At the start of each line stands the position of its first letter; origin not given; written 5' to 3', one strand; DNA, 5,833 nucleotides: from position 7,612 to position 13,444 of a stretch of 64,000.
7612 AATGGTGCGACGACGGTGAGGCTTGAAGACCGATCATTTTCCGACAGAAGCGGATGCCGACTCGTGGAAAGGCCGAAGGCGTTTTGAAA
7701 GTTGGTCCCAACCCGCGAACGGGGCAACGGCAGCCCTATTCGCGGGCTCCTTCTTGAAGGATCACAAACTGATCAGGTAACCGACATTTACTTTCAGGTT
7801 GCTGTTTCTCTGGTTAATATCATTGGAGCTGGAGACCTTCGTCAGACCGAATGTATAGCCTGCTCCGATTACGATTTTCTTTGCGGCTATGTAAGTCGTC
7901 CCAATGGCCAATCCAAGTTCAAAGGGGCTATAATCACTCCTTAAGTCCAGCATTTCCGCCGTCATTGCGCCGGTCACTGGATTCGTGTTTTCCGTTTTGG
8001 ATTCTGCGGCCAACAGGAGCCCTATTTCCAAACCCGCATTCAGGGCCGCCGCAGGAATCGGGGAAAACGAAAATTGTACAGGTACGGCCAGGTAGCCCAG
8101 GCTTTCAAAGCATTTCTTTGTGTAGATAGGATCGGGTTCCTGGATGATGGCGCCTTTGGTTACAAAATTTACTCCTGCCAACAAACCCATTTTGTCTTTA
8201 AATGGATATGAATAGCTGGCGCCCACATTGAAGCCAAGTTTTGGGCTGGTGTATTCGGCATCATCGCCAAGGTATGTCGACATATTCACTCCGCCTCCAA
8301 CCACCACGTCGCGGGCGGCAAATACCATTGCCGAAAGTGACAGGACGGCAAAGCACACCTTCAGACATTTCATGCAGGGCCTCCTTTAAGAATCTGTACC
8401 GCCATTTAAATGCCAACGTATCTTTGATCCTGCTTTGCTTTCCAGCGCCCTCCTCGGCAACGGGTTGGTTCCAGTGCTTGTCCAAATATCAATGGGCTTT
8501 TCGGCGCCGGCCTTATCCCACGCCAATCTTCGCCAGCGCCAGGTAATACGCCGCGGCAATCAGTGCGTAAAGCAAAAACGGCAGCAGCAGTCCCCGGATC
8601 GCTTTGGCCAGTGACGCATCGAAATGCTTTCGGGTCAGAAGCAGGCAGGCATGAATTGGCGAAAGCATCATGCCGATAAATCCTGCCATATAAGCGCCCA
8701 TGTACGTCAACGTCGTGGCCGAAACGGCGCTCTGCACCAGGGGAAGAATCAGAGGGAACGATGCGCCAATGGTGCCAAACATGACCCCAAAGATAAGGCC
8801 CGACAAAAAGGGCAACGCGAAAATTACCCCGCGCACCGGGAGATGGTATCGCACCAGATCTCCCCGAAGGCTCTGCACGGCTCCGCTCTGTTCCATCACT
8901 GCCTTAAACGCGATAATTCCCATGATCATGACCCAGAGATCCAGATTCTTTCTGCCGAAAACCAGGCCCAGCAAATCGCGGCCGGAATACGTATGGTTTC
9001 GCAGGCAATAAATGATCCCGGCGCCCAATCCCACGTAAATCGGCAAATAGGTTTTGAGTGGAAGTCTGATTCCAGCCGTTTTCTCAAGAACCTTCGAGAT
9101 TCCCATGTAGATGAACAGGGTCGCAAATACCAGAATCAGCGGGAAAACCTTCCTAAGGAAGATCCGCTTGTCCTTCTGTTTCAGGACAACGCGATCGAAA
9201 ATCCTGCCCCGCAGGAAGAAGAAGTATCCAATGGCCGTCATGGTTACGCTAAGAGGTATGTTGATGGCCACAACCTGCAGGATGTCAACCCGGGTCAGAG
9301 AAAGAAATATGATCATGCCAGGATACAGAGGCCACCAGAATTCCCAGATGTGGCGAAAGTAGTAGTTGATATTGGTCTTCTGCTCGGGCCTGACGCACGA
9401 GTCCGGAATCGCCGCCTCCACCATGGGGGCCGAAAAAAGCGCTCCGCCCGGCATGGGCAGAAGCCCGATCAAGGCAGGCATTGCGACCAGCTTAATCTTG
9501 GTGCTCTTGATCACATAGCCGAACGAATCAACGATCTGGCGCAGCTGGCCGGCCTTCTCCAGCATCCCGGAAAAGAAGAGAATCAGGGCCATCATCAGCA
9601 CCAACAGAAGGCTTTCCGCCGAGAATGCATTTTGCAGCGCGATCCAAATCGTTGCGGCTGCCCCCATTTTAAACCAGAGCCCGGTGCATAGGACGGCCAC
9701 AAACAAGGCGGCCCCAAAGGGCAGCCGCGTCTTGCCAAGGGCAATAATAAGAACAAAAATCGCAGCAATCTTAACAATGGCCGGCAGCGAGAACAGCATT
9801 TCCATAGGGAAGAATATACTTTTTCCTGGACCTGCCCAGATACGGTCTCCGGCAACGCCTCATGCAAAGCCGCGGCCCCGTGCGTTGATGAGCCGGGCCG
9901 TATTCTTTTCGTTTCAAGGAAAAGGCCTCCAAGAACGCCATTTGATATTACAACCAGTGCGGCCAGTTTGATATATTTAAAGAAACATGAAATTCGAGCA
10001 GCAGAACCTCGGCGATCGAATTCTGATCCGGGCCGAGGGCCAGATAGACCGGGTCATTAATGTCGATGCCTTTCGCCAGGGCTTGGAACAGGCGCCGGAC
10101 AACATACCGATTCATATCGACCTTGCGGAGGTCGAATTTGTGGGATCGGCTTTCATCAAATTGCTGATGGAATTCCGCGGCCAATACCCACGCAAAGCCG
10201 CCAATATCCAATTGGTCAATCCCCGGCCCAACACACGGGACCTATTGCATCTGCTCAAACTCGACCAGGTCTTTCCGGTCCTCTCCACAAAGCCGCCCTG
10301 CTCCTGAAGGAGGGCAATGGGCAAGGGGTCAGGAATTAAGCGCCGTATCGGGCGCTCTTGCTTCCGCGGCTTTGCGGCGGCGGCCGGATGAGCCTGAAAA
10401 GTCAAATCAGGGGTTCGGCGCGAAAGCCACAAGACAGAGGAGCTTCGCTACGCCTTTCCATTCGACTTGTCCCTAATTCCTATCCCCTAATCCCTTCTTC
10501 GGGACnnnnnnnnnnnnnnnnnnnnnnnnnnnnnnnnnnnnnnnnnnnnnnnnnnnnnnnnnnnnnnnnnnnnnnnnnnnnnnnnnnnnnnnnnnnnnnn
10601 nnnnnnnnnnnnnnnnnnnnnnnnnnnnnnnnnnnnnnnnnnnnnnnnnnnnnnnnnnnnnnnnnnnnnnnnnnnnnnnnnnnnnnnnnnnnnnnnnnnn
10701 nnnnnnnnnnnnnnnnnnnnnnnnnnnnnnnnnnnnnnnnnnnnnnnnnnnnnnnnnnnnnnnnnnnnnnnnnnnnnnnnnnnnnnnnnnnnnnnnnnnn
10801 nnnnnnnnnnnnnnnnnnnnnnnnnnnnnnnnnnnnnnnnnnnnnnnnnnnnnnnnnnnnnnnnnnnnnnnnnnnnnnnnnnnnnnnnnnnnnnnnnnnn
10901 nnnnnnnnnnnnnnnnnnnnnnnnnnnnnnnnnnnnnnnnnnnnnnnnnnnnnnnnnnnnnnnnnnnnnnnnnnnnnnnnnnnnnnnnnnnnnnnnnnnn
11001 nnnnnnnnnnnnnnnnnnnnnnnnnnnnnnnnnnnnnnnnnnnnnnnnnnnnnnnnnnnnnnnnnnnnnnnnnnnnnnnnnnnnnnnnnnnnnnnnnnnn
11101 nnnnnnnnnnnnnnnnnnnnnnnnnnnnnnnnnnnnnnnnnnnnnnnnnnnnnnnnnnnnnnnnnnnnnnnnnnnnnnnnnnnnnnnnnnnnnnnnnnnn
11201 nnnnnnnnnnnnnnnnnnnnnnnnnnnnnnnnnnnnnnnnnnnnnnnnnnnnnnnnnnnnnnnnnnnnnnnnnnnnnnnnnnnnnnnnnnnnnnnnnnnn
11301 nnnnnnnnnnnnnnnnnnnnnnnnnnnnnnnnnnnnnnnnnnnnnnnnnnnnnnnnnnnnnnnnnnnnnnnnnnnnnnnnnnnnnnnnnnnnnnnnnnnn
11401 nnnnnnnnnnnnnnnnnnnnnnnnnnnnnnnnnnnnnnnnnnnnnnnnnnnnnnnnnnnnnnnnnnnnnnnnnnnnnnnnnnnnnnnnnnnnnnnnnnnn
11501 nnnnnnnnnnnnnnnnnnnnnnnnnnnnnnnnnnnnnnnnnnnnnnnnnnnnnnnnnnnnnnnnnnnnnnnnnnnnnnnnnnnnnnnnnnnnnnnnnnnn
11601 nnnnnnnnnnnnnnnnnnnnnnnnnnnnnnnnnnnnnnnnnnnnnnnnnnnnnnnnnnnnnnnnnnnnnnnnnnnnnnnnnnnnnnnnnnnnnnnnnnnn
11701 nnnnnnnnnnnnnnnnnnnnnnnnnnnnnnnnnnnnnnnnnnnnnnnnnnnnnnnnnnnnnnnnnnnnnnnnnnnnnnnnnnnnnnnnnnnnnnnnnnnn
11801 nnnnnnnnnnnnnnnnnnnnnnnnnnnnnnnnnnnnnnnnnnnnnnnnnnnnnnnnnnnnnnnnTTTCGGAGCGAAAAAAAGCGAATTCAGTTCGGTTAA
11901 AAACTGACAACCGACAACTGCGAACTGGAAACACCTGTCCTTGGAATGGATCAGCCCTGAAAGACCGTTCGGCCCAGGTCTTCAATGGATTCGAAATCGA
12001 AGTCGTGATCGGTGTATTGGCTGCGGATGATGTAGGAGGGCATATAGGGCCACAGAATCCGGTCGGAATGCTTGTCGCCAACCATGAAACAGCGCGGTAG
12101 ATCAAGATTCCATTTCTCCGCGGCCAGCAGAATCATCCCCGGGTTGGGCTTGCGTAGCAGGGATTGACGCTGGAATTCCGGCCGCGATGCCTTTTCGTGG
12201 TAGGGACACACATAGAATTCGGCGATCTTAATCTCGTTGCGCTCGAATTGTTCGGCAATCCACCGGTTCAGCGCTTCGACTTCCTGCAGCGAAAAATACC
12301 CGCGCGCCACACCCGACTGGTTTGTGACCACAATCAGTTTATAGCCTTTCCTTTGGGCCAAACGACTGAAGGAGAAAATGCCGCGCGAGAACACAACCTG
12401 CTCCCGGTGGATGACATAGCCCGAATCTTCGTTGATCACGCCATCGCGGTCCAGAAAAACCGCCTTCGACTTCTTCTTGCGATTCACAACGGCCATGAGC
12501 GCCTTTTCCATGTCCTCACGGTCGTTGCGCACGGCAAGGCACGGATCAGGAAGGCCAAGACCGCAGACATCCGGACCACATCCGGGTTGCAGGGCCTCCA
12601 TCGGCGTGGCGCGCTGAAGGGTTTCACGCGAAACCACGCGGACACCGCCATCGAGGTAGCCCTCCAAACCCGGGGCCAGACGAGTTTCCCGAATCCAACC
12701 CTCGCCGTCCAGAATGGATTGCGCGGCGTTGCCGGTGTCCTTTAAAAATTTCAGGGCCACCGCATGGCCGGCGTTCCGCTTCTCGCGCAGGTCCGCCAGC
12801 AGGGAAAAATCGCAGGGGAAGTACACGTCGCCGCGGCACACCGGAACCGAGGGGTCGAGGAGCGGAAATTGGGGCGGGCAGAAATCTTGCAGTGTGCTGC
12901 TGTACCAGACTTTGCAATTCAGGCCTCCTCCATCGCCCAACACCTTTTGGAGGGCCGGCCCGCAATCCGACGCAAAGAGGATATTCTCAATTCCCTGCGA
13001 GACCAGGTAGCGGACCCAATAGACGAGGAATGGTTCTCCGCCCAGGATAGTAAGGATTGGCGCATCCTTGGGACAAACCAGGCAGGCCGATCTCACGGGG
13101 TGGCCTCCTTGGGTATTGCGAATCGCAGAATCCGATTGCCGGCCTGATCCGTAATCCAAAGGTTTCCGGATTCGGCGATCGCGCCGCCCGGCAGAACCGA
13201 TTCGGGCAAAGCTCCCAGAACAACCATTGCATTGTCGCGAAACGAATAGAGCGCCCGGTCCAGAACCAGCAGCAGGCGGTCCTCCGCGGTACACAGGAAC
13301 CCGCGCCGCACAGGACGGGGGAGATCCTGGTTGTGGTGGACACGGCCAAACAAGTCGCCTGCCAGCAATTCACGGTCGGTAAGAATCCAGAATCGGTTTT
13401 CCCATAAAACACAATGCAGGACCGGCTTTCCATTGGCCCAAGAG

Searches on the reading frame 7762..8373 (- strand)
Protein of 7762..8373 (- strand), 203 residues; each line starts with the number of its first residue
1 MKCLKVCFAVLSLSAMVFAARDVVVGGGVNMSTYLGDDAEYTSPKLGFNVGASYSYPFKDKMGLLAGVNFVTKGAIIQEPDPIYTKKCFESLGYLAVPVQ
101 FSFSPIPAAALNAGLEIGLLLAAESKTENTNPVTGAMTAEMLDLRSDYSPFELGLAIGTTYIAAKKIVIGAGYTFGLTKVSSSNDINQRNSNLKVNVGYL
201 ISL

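Call 71: search_protein_families(library=ncbifam, proteins=[window:7762-8373:-], max_evalue=0.001)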
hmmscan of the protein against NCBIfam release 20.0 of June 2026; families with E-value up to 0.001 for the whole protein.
window:7762-8373:- (203 aa): 1 family
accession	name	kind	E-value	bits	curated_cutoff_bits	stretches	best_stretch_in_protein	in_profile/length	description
NF049866.1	outer_TDE1717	subfamily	5e-15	56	135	1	2-199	2-208/210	TDE1717 family outer membrane beta-barrel protein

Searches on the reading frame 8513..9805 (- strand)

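Call 63: search_protein_families(library=pfam, proteins=[window:8513-9805:-], max_evalue=0.0001)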
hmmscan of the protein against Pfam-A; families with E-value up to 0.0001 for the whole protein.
window:8513-9805:- (430 aa): 1 family
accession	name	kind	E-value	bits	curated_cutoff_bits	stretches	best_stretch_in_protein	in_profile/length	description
PF04165.18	DUF401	-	5.3e-52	177.9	24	1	15-421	10-390/393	Protein of unknown function (DUF401)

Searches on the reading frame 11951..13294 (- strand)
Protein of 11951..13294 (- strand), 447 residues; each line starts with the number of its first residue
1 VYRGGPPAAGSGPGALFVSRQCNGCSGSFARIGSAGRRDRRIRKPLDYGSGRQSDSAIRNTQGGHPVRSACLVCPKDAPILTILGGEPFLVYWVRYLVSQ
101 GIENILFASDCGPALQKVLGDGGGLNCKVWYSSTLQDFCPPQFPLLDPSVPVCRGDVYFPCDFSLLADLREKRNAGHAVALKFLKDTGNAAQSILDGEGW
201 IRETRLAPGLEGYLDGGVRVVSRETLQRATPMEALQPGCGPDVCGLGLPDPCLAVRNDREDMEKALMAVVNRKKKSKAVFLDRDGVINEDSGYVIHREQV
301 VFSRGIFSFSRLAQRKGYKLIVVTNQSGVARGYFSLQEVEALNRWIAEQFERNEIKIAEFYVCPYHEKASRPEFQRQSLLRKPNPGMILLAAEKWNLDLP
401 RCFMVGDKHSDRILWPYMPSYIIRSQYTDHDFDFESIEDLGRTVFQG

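Call 63: search_protein_families(library=pfam, proteins=[window:11951-13294:-], max_evalue=0.0001)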
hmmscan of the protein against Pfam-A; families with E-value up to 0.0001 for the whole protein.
window:11951-13294:- (447 aa): 2 families
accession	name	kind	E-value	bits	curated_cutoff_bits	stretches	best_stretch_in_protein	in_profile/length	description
PF08645.17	PNK3P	-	1.6e-05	25.2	22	1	310-411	38-129/161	Polynucleotide kinase 3 phosphatase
PF13242.12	Hydrolase_like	-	1.6e-05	25.1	22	1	380-411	2-34/75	HAD-hyrolase-like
